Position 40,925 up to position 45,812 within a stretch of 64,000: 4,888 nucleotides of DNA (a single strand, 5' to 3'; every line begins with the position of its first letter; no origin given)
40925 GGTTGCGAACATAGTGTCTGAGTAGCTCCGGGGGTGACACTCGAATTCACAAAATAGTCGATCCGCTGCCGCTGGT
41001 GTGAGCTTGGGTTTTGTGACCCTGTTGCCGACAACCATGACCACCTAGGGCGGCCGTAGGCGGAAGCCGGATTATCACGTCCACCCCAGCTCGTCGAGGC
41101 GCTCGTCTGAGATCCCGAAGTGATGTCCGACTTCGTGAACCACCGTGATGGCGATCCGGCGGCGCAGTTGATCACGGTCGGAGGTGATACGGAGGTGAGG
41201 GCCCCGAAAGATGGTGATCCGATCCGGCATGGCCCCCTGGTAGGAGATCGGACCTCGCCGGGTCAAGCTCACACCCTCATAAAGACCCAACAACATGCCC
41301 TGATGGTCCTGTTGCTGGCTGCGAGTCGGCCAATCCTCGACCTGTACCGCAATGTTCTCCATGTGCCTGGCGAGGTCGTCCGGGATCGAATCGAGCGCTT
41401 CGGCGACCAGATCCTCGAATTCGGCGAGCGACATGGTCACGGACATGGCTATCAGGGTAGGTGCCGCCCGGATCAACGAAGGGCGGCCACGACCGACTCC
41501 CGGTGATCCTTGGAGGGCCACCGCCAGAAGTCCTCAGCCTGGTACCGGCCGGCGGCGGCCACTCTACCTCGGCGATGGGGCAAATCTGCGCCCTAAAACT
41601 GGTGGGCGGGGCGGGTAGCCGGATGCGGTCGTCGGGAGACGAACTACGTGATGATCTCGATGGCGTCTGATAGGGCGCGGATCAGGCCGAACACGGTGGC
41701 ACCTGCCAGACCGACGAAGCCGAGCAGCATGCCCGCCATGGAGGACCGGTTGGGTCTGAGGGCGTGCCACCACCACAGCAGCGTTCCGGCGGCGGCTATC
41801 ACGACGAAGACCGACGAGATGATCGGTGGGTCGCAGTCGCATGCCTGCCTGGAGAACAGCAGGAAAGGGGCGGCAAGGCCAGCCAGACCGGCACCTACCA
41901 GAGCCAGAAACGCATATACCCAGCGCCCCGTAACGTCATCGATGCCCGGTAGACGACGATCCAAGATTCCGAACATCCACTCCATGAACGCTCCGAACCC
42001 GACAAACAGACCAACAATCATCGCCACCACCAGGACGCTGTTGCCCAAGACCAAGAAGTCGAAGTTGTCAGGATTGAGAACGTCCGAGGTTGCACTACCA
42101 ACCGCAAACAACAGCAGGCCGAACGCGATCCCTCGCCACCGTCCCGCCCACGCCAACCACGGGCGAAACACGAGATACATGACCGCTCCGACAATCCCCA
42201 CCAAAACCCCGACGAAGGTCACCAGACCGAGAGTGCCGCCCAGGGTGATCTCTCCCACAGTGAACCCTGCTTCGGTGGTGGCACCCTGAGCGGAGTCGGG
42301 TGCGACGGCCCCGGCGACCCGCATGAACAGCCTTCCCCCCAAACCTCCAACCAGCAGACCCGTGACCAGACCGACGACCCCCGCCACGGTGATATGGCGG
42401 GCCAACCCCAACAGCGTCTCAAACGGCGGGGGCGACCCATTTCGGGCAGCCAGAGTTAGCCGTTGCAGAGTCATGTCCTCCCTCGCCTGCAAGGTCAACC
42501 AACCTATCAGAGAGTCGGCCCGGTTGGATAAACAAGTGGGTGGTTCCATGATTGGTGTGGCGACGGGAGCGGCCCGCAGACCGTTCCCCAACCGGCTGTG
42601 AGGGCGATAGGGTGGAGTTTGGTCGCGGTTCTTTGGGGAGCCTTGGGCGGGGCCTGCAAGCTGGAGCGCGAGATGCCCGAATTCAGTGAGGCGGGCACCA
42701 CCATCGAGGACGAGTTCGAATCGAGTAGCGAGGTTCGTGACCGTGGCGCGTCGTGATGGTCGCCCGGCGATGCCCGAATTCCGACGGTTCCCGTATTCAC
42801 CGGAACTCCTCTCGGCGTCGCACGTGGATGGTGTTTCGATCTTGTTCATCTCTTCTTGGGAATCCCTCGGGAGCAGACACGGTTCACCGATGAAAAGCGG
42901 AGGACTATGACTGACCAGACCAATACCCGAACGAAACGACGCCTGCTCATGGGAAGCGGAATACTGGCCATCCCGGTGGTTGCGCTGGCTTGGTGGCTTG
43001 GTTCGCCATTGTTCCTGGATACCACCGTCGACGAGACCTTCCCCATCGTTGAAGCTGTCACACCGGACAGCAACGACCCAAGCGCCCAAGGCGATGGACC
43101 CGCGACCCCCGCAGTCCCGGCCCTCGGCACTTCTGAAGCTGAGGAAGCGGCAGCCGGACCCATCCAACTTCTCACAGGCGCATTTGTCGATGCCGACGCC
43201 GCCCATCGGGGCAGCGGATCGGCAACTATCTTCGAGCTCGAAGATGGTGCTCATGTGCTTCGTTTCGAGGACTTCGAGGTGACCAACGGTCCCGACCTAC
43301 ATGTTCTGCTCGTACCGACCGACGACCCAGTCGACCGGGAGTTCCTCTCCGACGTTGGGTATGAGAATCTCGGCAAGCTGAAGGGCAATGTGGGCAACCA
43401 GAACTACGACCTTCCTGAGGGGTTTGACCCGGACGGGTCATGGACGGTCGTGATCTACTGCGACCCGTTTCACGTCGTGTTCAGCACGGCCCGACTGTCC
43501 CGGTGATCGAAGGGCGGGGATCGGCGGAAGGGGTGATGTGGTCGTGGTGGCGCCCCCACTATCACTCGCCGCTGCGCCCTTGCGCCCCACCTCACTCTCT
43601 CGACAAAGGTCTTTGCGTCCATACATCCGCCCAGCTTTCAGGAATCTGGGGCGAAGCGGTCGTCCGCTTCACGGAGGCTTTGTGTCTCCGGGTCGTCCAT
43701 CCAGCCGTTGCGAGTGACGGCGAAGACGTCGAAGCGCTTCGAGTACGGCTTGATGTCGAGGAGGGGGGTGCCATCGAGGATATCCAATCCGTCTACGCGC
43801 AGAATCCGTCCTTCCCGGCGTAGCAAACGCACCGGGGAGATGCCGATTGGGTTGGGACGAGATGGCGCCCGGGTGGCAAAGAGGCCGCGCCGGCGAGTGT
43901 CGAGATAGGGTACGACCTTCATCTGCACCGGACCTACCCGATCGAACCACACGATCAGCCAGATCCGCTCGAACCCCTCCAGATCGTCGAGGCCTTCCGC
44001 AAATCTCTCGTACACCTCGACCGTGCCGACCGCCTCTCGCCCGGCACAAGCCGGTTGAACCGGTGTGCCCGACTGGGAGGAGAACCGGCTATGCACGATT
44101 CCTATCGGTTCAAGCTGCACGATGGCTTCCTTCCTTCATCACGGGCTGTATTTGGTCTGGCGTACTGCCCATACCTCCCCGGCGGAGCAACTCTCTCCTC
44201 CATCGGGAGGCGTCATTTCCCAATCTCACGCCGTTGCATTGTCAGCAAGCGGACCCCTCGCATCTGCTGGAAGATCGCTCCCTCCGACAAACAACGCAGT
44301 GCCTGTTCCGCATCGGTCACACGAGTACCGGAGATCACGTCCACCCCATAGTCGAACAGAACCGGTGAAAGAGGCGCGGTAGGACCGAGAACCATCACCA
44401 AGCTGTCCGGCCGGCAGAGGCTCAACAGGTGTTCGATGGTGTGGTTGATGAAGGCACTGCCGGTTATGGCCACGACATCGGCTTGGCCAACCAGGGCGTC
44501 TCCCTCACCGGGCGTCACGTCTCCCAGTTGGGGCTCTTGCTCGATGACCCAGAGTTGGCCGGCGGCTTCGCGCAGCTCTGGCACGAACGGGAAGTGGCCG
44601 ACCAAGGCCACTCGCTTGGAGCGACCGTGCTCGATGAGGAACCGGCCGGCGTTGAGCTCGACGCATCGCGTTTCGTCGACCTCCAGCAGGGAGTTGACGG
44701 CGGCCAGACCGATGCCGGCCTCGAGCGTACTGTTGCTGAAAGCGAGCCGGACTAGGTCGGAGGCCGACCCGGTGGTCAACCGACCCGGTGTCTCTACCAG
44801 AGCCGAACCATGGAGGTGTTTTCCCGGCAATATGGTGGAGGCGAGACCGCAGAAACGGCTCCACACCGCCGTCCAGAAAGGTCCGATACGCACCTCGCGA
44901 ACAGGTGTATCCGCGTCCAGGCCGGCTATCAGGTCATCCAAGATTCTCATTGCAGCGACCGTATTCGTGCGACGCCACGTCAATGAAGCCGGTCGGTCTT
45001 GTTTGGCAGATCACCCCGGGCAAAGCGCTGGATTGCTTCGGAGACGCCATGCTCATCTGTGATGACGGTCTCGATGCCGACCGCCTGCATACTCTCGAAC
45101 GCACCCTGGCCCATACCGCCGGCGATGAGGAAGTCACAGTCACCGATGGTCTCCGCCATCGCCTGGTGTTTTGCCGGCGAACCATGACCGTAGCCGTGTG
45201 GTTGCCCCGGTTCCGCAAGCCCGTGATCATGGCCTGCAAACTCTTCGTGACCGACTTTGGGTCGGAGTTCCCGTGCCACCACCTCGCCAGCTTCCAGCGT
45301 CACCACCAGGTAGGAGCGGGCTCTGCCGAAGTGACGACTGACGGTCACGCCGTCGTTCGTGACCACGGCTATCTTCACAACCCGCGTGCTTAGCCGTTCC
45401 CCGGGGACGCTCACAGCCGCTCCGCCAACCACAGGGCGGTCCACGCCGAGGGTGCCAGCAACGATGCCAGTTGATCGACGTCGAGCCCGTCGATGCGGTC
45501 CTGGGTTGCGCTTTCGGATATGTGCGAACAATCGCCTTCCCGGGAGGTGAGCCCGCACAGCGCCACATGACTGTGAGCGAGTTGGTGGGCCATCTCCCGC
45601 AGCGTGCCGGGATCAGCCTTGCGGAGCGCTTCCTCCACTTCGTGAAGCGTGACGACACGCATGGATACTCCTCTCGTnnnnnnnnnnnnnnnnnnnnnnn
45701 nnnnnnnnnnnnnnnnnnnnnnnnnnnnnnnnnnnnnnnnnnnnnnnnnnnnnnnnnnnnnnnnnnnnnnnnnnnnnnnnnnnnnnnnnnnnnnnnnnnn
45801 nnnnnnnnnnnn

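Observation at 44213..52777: Eleven-gene DsrE-TusA-MvhD-HdrL-HdrA-HdrC-HdrB-DUF1858-NifX-like-DUF364 operon: a non-canonical NAD(P)H-linked heterodisulfide-reductase-like sulfur-trafficking system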

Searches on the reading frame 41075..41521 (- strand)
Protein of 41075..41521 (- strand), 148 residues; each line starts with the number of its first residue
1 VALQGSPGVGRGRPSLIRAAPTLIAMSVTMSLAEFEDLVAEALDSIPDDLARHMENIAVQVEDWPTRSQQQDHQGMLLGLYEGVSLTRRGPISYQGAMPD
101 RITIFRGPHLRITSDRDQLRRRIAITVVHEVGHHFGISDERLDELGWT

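Call 45: search_protein_families(library=pfam, max_evalue=0.00001, proteins=[window:41075-41521:-])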
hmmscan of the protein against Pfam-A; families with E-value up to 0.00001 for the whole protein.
window:41075-41521:- (148 aa): 1 family
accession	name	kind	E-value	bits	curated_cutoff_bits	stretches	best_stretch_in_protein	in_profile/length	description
PF06262.17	Zincin_1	-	1.3e-30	105.6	22.4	1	54-147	1-97/97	Zincin-like metallopeptidase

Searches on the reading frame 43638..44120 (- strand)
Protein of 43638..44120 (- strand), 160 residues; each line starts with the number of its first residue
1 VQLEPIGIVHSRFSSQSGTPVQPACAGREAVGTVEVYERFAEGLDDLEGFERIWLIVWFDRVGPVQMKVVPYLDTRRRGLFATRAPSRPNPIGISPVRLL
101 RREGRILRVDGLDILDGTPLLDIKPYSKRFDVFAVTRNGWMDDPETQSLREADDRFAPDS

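Call 6: search_protein_families(library=pfam, max_evalue=0.01, proteins=[window:43638-44120:-])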
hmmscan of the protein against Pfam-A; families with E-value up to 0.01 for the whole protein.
window:43638-44120:- (160 aa): 1 family
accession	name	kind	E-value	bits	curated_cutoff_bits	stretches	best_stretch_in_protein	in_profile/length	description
PF01980.22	TrmO_N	-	1.4e-35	122.4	26.8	1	18-131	1-116/116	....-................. O N-terminal domain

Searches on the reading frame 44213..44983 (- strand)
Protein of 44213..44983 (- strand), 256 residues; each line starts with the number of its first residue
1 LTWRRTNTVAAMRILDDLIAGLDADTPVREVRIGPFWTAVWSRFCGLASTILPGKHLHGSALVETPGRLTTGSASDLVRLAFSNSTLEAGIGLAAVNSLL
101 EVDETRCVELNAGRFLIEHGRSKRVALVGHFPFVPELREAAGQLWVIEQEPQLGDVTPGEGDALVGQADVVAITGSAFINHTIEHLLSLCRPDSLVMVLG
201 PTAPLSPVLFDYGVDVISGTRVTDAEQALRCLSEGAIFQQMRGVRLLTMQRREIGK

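Call 6: search_protein_families(library=pfam, max_evalue=0.01, proteins=[window:44213-44983:-])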
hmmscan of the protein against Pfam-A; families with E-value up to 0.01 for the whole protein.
window:44213-44983:- (256 aa): 2 families
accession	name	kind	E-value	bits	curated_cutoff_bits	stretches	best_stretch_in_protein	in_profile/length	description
PF04016.18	DUF364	-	2e-37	128.5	23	1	117-243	6-139/147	Putative heavy-metal chelation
PF13938.11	DUF4213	-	9.4e-14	51.9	23.5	1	16-100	2-75/75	Putative heavy-metal chelation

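Call 8: search_protein_families(library=ncbifam, max_evalue=0.001, proteins=[window:44213-44983:-])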
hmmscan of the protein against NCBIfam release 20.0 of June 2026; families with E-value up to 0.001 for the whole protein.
window:44213-44983:- (256 aa): 0 families

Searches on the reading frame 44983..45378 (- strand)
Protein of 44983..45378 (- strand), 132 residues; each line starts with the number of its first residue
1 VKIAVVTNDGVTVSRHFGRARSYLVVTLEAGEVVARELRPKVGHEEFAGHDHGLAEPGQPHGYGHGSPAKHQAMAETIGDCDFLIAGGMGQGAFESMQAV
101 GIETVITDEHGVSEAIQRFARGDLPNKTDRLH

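Call 5: search_protein_families(library=pfam, max_evalue=0.01, proteins=[window:44983-45378:-])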
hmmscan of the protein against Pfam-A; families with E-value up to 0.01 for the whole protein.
seq(132 aa): 1 family
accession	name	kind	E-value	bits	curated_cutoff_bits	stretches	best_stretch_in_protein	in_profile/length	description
PF02579.22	Nitro_FeMo-Co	-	4.1e-15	56.3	26.3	1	10-120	2-93/94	Dinitrogenase iron-molybdenum cofactor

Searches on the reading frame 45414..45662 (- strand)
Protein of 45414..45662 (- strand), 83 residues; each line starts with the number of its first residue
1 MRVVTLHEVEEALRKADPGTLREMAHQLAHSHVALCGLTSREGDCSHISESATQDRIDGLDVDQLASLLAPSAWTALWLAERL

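Call 5: search_protein_families(library=pfam, max_evalue=0.01, proteins=[window:45414-45662:-])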
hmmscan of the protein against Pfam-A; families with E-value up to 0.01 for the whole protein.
seq(83 aa): 0 families

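Call 8: search_protein_families(library=ncbifam, max_evalue=0.001, proteins=[window:45414-45662:-])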
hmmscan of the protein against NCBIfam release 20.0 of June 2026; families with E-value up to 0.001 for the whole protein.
seq(83 aa): 0 families

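Call 37: search_protein_families(library=pfam, max_evalue=10, proteins=[window:45414-45662:-])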
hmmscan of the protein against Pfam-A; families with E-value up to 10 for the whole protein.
seq(83 aa): 0 families
